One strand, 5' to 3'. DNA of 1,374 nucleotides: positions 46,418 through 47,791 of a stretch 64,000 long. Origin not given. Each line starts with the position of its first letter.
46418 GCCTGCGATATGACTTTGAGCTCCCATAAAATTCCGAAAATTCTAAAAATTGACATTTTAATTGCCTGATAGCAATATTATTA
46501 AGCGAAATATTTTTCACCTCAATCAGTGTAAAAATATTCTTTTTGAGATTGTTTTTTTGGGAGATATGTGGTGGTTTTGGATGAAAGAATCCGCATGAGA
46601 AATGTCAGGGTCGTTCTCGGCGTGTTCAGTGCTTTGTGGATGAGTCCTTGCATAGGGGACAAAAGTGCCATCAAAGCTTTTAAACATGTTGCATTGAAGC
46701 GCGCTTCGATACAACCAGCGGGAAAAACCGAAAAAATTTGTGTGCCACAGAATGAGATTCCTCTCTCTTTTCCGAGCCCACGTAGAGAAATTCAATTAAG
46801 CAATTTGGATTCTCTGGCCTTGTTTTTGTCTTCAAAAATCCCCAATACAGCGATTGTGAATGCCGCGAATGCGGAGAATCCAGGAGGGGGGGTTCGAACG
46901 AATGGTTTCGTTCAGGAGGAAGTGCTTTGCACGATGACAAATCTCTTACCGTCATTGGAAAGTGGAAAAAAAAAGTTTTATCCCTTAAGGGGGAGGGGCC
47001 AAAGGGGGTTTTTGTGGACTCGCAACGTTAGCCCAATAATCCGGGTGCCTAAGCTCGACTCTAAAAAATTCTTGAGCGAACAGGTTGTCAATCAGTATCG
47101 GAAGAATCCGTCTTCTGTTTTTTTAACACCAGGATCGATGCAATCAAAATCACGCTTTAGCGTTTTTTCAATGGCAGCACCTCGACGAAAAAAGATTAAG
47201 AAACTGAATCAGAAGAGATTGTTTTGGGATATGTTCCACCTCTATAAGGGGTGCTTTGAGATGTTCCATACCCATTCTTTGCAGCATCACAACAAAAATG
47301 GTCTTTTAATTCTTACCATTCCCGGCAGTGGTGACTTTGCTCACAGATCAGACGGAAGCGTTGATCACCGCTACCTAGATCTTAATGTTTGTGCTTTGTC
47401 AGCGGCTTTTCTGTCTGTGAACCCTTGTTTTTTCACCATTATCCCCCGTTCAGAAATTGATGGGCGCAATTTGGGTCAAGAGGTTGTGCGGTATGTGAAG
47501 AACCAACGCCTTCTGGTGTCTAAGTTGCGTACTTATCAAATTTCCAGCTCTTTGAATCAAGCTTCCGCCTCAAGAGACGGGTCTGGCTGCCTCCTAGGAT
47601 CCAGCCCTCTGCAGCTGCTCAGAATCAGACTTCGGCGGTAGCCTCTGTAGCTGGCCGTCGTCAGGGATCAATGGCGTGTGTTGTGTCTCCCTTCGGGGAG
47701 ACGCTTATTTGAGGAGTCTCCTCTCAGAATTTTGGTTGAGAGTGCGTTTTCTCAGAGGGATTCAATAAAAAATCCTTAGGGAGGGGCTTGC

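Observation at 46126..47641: Signal-peptide-bearing PARG-like macrodomain protein with a basic NLS-like patch, behind an A+T-rich spacer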

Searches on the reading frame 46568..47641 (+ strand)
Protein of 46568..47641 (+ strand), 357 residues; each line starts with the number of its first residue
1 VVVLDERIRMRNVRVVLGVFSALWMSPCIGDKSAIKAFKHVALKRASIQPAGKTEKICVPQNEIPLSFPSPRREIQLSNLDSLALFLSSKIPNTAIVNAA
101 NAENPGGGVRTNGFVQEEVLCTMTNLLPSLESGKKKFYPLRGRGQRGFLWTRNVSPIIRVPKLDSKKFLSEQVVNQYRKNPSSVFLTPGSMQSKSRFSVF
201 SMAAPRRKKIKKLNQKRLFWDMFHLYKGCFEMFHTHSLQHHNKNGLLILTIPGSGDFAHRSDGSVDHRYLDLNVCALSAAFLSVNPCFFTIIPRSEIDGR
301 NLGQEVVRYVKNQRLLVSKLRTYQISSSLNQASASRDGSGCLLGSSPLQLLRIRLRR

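Call 3: search_protein_families(library=pfam, proteins=[window:46568-47641:+], max_evalue=10)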
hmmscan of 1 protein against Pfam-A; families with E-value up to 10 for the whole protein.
window:46568-47641:+ (357 aa): 1 family
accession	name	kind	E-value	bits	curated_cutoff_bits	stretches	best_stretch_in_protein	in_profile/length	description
PF10021.15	PARG_cat_microb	-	1.2e-11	45.6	23.5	1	75-148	55-129/146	Microbial-type PARG, catalytic domain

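Call 4: search_protein_families(library=ncbifam, proteins=[window:46568-47641:+], max_evalue=10)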
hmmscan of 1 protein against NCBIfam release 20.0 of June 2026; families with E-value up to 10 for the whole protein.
window:46568-47641:+ (357 aa): 1 family
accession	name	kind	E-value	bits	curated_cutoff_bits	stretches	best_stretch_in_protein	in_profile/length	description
TIGR02452.1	TIGR02452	hypoth_equivalog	2.4e-07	30.5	50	1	88-173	75-160/266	TIGR02452 family protein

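Call 9: find_homologous_proteins(query=window:46568-47641:+, max_evalue=0.001)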
Query window:46568-47641:+ (357 aa): 2 proteins with E <= 0.001 among 3224 candidates.
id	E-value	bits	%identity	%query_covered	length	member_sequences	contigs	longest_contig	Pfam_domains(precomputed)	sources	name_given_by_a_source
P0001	1.2e-235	799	100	100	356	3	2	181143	PF10021.16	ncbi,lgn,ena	-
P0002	1.5e-12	65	33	53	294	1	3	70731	PF10021.16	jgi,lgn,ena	-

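Call 10: search_solved_structures(query=window:46568-47641:+, max_evalue=10, show_alignments=3)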
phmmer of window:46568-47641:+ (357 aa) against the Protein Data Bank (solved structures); distinct sequences matched with E-value up to 10: 10.
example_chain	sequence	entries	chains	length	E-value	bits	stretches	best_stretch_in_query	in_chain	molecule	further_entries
5zde_C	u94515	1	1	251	0.0022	20.3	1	86-162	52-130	Poly ADP-ribose glycohydrolase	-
5zdf_A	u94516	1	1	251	0.0022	20.3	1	86-162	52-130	Poly ADP-ribose glycohydrolase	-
5zdg_C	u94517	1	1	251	0.0022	20.3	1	86-162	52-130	Poly APD-ribose glycohydrolase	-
5zdd_A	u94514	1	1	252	0.0023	20.3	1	86-162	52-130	Poly ADP-ribose glycohydrolase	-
5zdb_A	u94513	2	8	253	0.0023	20.3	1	86-162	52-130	Poly ADP-ribose glycohydrolase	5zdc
5zda_A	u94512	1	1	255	0.0023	20.2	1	86-161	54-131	poly ADP-ribose glycohydrolase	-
3sig_A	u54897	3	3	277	0.01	18.2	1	92-172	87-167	poly(ADP-ribose) glycohydrolase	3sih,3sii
3sij_A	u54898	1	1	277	0.068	15.4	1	92-172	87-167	poly(ADP-ribose) glycohydrolase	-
4epp_A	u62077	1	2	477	0.9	11.7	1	74-130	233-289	Poly(ADP-ribose) glycohydrolase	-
4epq_A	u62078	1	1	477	0.97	11.6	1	74-130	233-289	Poly(ADP-ribose) glycohydrolase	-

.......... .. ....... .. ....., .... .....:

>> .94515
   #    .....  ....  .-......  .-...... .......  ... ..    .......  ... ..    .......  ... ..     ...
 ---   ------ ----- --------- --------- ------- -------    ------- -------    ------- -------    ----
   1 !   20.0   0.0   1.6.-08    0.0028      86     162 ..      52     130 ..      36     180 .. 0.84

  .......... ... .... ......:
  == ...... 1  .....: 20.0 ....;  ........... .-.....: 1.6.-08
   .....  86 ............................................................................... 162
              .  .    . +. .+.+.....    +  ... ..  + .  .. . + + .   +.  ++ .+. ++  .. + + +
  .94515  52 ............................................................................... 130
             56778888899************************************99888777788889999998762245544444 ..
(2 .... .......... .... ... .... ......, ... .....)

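Call 12: find_encoding_contigs(protein=P0001, flank=10000, max_places=6)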
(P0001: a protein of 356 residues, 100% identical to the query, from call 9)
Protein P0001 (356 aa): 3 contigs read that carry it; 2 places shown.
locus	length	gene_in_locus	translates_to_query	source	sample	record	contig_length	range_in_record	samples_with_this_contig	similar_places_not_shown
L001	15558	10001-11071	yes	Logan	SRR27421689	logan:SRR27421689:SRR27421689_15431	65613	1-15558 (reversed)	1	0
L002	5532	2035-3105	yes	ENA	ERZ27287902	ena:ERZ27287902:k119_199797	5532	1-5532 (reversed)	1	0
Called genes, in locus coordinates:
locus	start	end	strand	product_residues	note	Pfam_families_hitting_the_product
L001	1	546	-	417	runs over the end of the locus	PF01171:ATP_bind_3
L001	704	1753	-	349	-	PF03969:AFG1_ATPase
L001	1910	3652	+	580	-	PF07195:FliD_C (faint)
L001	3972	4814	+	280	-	PF01381:HTH_3, PF12844:HTH_19 (weak), PF13443:HTH_26, PF13560:HTH_31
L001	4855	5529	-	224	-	PF03330:DPBB_1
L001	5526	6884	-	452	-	PF02881:SRP54_N, PF01656:CbiA (faint), PF13401:AAA_22 (weak), PF00448:SRP54, PF02978:SRP_SPB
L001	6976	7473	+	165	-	PF01668:SmpB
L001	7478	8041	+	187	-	PF00226:DnaJ (weak), PF07743:HSCB_C (weak)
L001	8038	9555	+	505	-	PF00012:HSP70, PF06723:MreB_Mbl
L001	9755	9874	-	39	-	-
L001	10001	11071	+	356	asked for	PF10021:PARG_cat_microb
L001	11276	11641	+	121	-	PF01196:Ribosomal_L17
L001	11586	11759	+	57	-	-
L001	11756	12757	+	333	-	-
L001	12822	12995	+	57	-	-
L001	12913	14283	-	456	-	PF13742:tRNA_anti_2, PF01336:tRNA_anti-codon, PF02601:Exonuc_VII_L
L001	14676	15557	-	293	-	?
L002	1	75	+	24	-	?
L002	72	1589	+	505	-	PF00012:HSP70, PF06723:MreB_Mbl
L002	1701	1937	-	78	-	-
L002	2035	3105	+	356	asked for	PF10021:PARG_cat_microb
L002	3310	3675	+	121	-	PF01196:Ribosomal_L17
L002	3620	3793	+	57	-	-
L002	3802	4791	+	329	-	-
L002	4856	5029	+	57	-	-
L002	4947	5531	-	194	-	?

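Call 13: find_encoding_contigs(protein=P0002, flank=10000, max_places=6)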
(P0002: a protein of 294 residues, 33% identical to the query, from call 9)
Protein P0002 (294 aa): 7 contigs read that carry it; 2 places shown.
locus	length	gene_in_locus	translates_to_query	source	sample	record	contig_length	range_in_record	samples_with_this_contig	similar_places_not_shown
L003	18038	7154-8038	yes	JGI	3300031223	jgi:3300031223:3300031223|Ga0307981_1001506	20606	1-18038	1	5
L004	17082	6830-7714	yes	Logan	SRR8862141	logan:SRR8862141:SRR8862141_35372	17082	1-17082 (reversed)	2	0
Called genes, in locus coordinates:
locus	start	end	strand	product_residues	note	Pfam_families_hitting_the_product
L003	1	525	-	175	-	?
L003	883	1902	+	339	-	-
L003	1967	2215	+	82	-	-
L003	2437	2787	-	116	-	-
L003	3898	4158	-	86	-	-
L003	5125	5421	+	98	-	-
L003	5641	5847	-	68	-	-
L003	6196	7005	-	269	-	-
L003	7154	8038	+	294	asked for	PF10021:PARG_cat_microb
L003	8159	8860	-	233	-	-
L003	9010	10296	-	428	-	-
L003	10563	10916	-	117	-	PF00125:Histone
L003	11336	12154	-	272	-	-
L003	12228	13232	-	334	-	-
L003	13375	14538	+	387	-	-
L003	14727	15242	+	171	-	-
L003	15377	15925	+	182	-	-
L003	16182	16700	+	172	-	-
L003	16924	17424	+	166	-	-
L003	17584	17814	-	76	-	-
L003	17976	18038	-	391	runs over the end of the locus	-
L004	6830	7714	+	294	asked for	PF10021:PARG_cat_microb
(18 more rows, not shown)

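Call 14: list_cluster_members(proteins=[P0001, P0002])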
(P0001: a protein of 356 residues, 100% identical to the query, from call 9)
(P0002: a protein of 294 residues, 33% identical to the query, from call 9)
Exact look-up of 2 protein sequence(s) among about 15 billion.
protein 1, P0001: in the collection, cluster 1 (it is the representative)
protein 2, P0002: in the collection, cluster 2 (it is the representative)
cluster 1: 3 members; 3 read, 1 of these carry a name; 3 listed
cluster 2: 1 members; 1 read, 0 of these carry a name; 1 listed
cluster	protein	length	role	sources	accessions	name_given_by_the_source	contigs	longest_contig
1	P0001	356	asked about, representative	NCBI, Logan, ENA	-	-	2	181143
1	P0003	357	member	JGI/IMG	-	hypothetical protein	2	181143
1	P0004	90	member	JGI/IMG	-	-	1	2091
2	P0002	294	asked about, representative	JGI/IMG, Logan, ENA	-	-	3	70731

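Call 20: search_protein_representatives(protein=window:46568-47641:+)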
Query: 357 residues. Proteins with E-value up to 0.001 (for the whole library): 31; up to 1e-10: 4; up to 1e-30: 3. The best 31 are listed.
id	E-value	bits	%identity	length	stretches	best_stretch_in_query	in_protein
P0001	3.8e-236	798.8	100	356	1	3-357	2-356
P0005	1.9e-72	260.6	46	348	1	4-328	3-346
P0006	3.3e-58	213.8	44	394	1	7-336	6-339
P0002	4.9e-13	65.3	32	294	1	49-294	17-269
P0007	5.0e-09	52.1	44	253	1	43-144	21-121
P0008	7.0e-08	48.3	36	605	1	80-232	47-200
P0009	5.1e-07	45.5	38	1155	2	58-141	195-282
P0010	2.8e-06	43.0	39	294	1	41-141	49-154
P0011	4.4e-06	42.4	35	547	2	74-160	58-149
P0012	7.2e-06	41.7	38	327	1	77-203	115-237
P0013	1.5e-05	40.7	31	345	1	88-284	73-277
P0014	6.8e-05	38.5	32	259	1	34-172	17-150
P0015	7.0e-05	38.4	37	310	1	46-140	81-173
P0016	7.5e-05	38.3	37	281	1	76-174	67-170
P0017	8.7e-05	38.1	38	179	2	92-159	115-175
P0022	2.8e-04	36.5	33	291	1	67-294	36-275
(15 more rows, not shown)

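Call 22: find_encoding_contigs(protein=P0005, flank=10000, max_places=4)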
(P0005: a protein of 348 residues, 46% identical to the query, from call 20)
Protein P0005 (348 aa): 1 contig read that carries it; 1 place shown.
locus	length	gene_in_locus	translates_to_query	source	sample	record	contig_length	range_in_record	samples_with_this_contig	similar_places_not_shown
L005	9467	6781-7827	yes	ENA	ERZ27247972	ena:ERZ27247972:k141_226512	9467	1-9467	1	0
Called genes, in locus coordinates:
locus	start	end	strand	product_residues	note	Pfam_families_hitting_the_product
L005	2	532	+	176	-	?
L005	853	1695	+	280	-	PF01381:HTH_3, PF12844:HTH_19 (weak), PF13443:HTH_26, PF13560:HTH_31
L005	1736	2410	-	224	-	PF03330:DPBB_1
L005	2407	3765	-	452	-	PF02881:SRP54_N, PF01656:CbiA (faint), PF06414:Zeta_toxin (faint), PF13401:AAA_22 (weak), PF00448:SRP54, PF02978:SRP_SPB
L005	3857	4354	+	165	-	PF01668:SmpB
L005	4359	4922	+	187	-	PF00226:DnaJ (weak), PF07743:HSCB_C (weak)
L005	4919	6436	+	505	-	PF00012:HSP70, PF06723:MreB_Mbl, PF02782:FGGY_C (faint)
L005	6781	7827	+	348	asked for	PF10021:PARG_cat_microb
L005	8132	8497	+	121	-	PF01196:Ribosomal_L17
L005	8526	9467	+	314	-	?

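Call 23: find_encoding_contigs(protein=P0006, flank=10000, max_places=4)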
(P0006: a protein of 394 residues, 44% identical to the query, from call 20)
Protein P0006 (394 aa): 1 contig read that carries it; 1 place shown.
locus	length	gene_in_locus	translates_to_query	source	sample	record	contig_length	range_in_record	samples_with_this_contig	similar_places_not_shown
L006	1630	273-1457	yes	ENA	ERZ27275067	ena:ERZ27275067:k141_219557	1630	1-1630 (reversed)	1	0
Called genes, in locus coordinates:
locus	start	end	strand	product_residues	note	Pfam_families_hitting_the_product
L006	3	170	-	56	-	?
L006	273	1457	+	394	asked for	PF10021:PARG_cat_microb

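Call 33: find_related_loci(query=A4, collection=genome_contigs, flank=10000)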
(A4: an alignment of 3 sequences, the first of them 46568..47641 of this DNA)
Query A4 (357 aa) in genome_contigs; peptide patterns used: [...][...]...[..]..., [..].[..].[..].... (x = any residue, [..] = any of these).
64 stretches matched a pattern, but none encodes a relative of the query by tblastn (E <= 1e-3).

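Call 35: find_homologous_proteins(query=A3, max_evalue=0.00001)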
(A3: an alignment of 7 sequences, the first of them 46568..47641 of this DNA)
Query A3 (7 sequences) (357 aa, profile of the alignment): 48 proteins with E <= 0.00001 among 8000 candidates.
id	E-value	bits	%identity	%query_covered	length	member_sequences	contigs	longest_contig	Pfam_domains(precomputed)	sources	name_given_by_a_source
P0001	9.9e-121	422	100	100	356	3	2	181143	PF10021.16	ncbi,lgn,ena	-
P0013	1.3e-114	402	29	54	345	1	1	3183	PF10021.16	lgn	-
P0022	1.8e-99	352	28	63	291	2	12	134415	PF10021.16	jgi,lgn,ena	-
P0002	1.5e-91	326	33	53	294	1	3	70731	PF10021.16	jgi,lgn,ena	-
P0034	1.6e-15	75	54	7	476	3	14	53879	PF10021.16,PF01661.28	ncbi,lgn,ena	-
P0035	1.3e-13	69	27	46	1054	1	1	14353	PF10021.16,PF03747.20,PF08719.18,PF01661.28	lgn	-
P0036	2.7e-13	68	58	7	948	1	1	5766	PF10021.16,PF03747.20,PF01661.28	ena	-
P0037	4.1e-13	68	28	41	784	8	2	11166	PF10021.16,PF08719.18,PF01661.28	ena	-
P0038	6.6e-13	67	29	48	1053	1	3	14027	PF10021.16,PF03747.20,PF08719.18,PF01661.28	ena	-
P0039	2.5e-12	65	55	12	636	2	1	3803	PF10021.16,PF08719.18,PF01661.28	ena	-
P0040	2.8e-12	65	30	27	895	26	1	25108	PF10021.16,PF03747.20,PF01661.28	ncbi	-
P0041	1.0e-11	63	35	22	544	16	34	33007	PF10021.16,PF01661.28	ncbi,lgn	-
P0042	1.1e-11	63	37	22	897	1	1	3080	PF10021.16,PF03747.20,PF01661.28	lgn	-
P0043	1.7e-11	62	32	27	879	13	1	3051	PF10021.16,PF03747.20,PF01661.28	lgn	-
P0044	1.7e-11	62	33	25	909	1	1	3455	PF10021.16,PF03747.20,PF01661.28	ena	-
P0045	1.8e-11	62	30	27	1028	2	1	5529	PF10021.16,PF03747.20,PF08719.18,PF01661.28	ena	-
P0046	1.9e-11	62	31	27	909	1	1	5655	PF10021.16,PF03747.20,PF01661.28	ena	-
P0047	1.9e-11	62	31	27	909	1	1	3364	PF10021.16,PF03747.20,PF01661.28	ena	-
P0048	1.9e-11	62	38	15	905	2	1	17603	PF10021.16,PF03747.20,PF01661.28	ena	-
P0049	2.0e-11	62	31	27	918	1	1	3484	PF10021.16,PF03747.20,PF01661.28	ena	-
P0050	2.6e-11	62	32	27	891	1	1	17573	PF10021.16,PF03747.20,PF01661.28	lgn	-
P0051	2.8e-11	62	36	22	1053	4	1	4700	PF10021.16,PF03747.20,PF08719.18,PF01661.28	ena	-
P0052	2.9e-11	61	36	22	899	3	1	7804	PF10021.16,PF03747.20,PF01661.28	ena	-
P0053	3.7e-11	61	46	10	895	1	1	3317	PF10021.16,PF03747.20,PF01661.28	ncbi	-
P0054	3.9e-11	61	33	25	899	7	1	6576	PF10021.16,PF03747.20,PF01661.28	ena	-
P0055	4.0e-11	61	33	25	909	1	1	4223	PF10021.16,PF03747.20,PF01661.28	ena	-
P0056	4.2e-11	61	33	25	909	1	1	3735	PF10021.16,PF03747.20,PF01661.28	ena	-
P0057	4.4e-11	61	58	7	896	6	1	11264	PF10021.16,PF03747.20,PF01661.28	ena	-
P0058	4.9e-11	61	32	27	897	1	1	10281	PF10021.16,PF03747.20,PF01661.28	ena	-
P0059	6.1e-11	60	35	22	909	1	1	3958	PF10021.16,PF03747.20,PF01661.28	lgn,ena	-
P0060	1.1e-10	60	24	37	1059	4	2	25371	PF10021.16,PF03747.20,PF08719.18,PF01661.28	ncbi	-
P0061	1.1e-10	60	32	30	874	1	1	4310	PF10021.16,PF03747.20,PF01661.28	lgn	-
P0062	1.1e-10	60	37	22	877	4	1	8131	PF10021.16,PF03747.20,PF01661.28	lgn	-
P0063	1.5e-10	59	32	29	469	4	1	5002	PF10021.16,PF01661.28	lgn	-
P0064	1.5e-10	59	36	22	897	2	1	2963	PF10021.16,PF03747.20,PF01661.28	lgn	-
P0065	1.8e-10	59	58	7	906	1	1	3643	PF10021.16,PF03747.20,PF01661.28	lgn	-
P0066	3.3e-10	58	35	22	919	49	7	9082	PF10021.16,PF03747.20,PF01661.28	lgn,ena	-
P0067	3.6e-10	58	36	15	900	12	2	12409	PF10021.16,PF03747.20,PF01661.28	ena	-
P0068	6.7e-10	57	33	25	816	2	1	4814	PF10021.16,PF03747.20,PF01661.28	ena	-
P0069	7.7e-10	57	58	7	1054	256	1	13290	PF10021.16,PF03747.20,PF08719.18,PF01661.28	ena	-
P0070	9.1e-10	57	32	27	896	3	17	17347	PF10021.16,PF03747.20,PF01661.28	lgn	-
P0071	1.2e-9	56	31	26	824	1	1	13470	PF10021.16,PF03747.20,PF01661.28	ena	-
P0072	2.1e-9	55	30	34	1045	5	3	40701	PF10021.16,PF03747.20,PF08719.18,PF01661.28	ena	-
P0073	2.4e-9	55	53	12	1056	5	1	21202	PF10021.16,PF03747.20,PF08719.18,PF01661.28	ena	-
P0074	3.1e-9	55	38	12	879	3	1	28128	PF10021.16,PF03747.20,PF01661.28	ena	-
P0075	1.4e-8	53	54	7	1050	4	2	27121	PF10021.16,PF03747.20,PF08719.18,PF01661.28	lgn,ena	-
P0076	6.4e-8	50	33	22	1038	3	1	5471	PF10021.16,PF03747.20,PF08719.18,PF01661.28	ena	-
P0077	1.5e-7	49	36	20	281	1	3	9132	PF10021.16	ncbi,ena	-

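Call 44: find_related_loci(query=A4, collection=metagenome_contigs, flank=6000)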
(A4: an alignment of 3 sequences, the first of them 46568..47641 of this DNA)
Query A4 (357 aa) in metagenome_contigs; peptide patterns used: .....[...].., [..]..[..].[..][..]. (x = any residue, [..] = any of these).
232 stretches matched a pattern; 1 encode a relative of the query (tblastn E <= 1e-3); 1 distinct loci.
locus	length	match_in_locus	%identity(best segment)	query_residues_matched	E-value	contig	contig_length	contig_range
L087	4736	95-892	49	81-340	1e-75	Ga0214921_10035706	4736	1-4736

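Call 45: find_related_loci(query=A3, collection=viral_contigs, flank=5000)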
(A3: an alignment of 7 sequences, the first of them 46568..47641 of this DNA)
Query A3 (357 aa) in viral_contigs; peptide patterns used: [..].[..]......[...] (x = any residue, [..] = any of these).
43 stretches matched a pattern; 18 encode a relative of the query (tblastn E <= 1e-3); 18 distinct loci.
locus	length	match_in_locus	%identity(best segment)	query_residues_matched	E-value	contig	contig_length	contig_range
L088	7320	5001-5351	30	50-170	5e-7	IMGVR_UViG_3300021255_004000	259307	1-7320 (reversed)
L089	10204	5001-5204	37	94-154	6e-7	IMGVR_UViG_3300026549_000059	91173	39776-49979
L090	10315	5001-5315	28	93-219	8e-7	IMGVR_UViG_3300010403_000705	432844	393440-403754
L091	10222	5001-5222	32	69-137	4e-6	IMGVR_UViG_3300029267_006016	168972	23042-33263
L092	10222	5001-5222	32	69-137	4e-6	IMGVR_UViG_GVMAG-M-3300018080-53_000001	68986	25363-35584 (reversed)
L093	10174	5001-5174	38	71-130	5e-6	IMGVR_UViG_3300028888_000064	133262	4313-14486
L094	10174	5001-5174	38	71-130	5e-6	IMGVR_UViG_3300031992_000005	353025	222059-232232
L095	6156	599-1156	23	45-213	9e-6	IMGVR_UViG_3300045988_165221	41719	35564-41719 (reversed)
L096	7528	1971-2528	23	45-213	9e-6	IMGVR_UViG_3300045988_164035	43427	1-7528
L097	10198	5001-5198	36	75-141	1e-5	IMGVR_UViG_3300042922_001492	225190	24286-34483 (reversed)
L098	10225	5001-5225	33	74-139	1e-5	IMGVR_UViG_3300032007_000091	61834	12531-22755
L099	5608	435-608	41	87-141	2e-5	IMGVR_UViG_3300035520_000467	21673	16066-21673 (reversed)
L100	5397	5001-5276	30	85-174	3e-5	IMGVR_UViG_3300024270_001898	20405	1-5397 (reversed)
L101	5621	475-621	41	92-140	4e-5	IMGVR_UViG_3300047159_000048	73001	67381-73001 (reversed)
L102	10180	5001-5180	37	93-154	1e-4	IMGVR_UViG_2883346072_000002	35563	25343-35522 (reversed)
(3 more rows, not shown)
